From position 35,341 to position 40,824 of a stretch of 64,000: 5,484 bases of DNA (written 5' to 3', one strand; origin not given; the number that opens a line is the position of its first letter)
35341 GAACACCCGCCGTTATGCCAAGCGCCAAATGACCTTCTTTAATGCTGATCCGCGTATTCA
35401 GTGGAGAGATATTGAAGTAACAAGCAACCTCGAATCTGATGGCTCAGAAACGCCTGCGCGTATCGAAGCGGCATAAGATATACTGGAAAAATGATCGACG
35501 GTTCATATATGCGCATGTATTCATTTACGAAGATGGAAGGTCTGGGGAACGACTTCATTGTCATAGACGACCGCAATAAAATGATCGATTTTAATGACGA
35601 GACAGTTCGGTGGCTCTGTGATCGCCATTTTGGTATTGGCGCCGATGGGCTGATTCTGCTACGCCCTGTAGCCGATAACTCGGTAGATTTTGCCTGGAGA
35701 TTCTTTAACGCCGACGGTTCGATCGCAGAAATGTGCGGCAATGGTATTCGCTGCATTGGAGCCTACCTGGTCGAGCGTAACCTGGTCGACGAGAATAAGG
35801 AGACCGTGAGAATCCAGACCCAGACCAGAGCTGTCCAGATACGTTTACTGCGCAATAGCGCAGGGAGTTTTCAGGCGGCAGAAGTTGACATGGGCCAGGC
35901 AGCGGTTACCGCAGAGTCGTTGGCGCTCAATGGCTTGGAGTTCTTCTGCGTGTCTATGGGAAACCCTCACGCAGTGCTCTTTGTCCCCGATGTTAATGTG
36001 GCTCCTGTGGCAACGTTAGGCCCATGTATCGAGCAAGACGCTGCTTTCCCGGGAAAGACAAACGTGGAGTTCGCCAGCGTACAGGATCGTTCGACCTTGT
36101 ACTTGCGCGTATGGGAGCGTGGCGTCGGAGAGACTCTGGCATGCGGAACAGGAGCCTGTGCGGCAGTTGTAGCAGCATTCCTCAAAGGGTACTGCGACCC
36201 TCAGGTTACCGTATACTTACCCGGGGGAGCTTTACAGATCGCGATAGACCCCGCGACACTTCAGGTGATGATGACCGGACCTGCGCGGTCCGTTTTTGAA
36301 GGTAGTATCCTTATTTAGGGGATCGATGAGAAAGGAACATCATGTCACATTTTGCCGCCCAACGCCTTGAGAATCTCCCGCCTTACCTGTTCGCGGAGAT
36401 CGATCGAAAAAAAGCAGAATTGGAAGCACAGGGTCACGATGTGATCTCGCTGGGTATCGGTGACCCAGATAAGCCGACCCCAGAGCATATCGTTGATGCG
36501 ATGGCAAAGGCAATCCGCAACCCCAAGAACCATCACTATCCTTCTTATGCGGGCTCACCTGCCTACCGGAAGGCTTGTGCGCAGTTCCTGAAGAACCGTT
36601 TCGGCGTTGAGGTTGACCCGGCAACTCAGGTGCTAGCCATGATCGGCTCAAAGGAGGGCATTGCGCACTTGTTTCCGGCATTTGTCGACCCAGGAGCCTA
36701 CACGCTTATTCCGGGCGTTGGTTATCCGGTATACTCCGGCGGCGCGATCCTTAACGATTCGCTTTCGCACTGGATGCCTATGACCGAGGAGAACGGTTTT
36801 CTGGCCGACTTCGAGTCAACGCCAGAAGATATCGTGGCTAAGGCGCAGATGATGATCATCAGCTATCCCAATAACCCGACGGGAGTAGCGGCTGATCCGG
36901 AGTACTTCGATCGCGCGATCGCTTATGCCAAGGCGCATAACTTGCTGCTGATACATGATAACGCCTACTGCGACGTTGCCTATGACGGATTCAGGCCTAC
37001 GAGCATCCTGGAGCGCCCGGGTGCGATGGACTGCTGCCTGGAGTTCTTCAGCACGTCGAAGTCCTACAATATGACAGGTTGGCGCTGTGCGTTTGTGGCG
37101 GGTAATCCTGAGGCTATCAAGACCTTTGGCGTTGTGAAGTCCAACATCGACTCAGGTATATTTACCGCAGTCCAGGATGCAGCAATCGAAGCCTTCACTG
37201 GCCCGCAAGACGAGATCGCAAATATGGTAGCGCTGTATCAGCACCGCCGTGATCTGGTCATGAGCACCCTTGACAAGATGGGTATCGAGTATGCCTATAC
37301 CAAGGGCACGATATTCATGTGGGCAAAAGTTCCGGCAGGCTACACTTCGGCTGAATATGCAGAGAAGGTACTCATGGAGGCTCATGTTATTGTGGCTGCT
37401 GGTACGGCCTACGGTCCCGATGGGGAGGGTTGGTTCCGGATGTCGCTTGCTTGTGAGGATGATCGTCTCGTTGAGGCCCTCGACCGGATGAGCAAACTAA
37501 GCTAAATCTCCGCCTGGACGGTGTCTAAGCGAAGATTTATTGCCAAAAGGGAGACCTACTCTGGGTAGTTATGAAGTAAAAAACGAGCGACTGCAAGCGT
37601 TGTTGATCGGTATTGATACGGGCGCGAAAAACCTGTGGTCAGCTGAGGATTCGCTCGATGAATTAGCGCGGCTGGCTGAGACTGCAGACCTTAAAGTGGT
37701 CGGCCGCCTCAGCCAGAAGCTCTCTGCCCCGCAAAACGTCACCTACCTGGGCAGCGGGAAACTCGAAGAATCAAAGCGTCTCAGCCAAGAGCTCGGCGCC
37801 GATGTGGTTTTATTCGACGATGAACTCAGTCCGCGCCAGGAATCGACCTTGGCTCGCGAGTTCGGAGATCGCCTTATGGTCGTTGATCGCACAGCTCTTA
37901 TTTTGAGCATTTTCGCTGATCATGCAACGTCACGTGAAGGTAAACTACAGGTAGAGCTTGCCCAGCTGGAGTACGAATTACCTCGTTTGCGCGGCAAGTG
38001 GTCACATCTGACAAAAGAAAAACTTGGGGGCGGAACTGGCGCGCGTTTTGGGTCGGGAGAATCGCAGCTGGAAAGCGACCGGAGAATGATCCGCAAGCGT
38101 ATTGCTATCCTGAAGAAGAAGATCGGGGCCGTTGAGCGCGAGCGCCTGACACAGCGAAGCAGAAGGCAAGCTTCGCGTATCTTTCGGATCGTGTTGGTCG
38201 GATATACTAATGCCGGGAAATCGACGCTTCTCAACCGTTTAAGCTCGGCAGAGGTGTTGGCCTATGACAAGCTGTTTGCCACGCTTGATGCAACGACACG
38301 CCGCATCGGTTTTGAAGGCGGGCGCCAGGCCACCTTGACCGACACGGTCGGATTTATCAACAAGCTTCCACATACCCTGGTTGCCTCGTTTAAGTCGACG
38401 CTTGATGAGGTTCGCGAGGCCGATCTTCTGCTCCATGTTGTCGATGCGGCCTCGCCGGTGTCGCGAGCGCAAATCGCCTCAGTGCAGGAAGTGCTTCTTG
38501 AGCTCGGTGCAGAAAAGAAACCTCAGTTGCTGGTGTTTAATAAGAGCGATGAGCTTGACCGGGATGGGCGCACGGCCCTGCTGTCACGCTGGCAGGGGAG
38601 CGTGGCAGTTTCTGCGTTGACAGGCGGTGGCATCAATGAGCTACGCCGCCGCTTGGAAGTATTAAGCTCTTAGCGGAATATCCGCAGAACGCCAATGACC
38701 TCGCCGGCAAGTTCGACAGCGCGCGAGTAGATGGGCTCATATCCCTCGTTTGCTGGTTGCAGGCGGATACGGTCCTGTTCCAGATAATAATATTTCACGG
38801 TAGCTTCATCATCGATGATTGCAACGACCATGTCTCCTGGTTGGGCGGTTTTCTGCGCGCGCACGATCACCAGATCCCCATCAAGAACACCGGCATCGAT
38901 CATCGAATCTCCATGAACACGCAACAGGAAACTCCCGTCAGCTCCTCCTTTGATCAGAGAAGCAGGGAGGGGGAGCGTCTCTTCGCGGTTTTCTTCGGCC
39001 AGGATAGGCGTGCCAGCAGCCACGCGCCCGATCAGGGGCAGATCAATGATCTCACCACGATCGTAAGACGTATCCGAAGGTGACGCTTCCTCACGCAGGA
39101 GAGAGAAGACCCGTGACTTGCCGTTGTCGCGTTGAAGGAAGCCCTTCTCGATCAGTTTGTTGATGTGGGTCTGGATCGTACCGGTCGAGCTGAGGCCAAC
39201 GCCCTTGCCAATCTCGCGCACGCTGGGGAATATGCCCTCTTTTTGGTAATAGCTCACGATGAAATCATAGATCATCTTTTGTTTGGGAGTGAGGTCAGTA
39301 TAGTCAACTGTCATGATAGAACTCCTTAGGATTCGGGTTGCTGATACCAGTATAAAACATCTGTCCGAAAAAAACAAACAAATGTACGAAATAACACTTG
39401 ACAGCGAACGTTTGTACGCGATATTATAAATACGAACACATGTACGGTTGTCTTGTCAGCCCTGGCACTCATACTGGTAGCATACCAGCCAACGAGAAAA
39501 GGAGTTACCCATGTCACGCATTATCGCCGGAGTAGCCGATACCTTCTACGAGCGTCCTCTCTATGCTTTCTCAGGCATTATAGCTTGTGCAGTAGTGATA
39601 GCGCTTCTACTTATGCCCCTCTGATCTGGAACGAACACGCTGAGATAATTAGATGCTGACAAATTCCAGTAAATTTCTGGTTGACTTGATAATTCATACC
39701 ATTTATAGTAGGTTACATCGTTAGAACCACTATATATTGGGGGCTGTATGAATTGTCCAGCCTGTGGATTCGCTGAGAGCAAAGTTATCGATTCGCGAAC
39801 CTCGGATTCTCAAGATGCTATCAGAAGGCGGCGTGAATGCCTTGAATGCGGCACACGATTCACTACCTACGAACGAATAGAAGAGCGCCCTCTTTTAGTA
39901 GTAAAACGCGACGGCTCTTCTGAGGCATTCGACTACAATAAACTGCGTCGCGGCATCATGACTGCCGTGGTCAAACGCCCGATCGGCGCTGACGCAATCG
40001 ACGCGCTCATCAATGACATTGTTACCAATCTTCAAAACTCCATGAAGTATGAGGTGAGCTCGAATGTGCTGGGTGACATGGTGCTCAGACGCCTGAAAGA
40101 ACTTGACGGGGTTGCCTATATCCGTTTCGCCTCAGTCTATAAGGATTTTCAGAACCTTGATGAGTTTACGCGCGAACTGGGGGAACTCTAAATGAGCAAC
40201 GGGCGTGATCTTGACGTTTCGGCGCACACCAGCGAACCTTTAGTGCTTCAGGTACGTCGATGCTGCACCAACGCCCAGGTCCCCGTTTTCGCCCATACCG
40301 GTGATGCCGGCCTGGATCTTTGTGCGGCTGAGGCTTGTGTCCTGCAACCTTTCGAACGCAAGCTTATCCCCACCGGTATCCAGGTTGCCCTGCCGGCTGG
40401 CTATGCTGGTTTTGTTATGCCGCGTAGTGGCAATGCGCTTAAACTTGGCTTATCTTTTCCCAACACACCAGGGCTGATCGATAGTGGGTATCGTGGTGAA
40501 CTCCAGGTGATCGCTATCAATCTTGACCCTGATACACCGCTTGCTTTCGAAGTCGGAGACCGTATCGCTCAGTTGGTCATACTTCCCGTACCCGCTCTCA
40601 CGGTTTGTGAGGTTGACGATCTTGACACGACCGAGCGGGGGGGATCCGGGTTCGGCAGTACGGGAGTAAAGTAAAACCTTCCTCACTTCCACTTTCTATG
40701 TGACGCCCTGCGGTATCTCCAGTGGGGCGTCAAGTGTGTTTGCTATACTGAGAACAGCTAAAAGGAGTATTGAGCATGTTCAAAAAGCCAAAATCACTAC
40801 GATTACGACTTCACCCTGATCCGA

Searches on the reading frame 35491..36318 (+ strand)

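Call 22: search_protein_families(library=pfam, proteins=[window:35491-36318:+], max_evalue=0.0001)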
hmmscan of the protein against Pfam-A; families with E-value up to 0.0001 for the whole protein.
window:35491-36318:+ (275 aa): 1 family
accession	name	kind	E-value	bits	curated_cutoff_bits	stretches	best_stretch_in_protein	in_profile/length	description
PF01678.24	DAP_epimerase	-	1.3e-60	203.2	34.7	2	152-266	1-119/121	Diaminopimelate epimerase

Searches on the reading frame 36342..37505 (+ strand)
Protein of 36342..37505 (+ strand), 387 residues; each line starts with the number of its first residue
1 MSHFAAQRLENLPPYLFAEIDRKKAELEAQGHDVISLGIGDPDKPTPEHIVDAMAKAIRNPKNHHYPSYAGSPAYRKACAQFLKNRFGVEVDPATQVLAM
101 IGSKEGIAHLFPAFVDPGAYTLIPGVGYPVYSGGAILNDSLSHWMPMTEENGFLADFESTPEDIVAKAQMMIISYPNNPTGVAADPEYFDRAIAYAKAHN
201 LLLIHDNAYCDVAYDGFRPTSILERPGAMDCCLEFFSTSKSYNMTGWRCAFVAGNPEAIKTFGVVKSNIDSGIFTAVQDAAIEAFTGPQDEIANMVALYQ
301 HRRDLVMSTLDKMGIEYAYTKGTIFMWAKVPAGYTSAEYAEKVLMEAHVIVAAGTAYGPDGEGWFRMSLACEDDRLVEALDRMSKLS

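Call 22: search_protein_families(library=pfam, proteins=[window:36342-37505:+], max_evalue=0.0001)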
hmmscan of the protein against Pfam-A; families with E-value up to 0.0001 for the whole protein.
window:36342-37505:+ (387 aa): 1 family
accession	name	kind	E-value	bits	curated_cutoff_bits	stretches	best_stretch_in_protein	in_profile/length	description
PF00155.27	Aminotran_1_2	-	8e-56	190.2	19.7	1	33-382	2-360/361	Aminotransferase class I and II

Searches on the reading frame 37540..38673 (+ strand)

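Call 22: search_protein_families(library=pfam, proteins=[window:37540-38673:+], max_evalue=0.0001)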
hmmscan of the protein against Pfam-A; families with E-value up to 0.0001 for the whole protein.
window:37540-38673:+ (377 aa): 5 families
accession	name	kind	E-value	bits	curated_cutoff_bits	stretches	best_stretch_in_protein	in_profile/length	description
PF13167.11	GTP-bdg_N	-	1.3e-27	96.6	25.4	1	36-126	1-89/89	GTP-binding GTPase N-terminal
PF16360.10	GTP-bdg_M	-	3.1e-27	95.4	29.5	1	128-209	1-79/79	GTP-binding GTPase Middle Region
PF01926.29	MMR_HSR1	-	8.6e-23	81.1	21.9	1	216-335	1-113/113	50S ribosome-binding GTPase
PF00350.29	Dynamin_N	-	4.7e-06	27.2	27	0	217-248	1-32/168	Dynamin family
PF02421.24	FeoB_N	-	5e-06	26.5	27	1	216-346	2-125/156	Ferrous iron transport protein B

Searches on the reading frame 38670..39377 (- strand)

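Call 22: search_protein_families(library=pfam, proteins=[window:38670-39377:-], max_evalue=0.0001)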
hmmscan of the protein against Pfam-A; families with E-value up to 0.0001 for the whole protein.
window:38670-39377:- (235 aa): 3 families
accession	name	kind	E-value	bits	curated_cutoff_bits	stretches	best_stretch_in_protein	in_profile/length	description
PF00717.28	Peptidase_S24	-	1.4e-31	109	23.3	1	114-228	1-116/116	Peptidase S24-like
PF01726.22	LexA_DNA_bind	-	3.3e-17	62.5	23.7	1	27-89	2-64/65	LexA DNA binding domain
PF13730.12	HTH_36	-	4.4e-10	39.7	25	1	28-81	2-55/55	Helix-turn-helix domain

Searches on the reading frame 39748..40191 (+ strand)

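Call 22: search_protein_families(library=pfam, proteins=[window:39748-40191:+], max_evalue=0.0001)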
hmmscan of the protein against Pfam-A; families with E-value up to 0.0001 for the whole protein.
window:39748-40191:+ (147 aa): 2 families
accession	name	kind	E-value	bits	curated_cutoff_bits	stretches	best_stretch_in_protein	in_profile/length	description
PF22811.2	Zn_ribbon_NrdR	-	1.4e-20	73.4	27.2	1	1-42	1-42/42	Transcriptional repressor NrdR-like, N-terminal domain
PF03477.21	ATP-cone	-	7.3e-19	68.5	25.8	1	50-136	2-87/88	ATP cone domain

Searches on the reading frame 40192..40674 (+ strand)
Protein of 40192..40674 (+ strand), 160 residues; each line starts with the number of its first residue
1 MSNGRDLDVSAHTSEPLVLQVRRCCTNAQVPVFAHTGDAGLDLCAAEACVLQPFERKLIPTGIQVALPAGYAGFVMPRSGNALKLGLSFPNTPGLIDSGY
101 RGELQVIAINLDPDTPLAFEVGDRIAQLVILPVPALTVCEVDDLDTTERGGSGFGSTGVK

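Call 22: search_protein_families(library=pfam, proteins=[window:40192-40674:+], max_evalue=0.0001)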
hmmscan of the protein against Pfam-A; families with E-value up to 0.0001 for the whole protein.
window:40192-40674:+ (160 aa): 2 families
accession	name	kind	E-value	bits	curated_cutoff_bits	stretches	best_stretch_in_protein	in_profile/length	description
PF00692.24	dUTPase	-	1.9e-30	105.7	22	1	27-158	2-129/129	dUTPase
PF22769.1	DCD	-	2.1e-09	38.1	27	1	46-130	68-150/153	dCTP deaminase-like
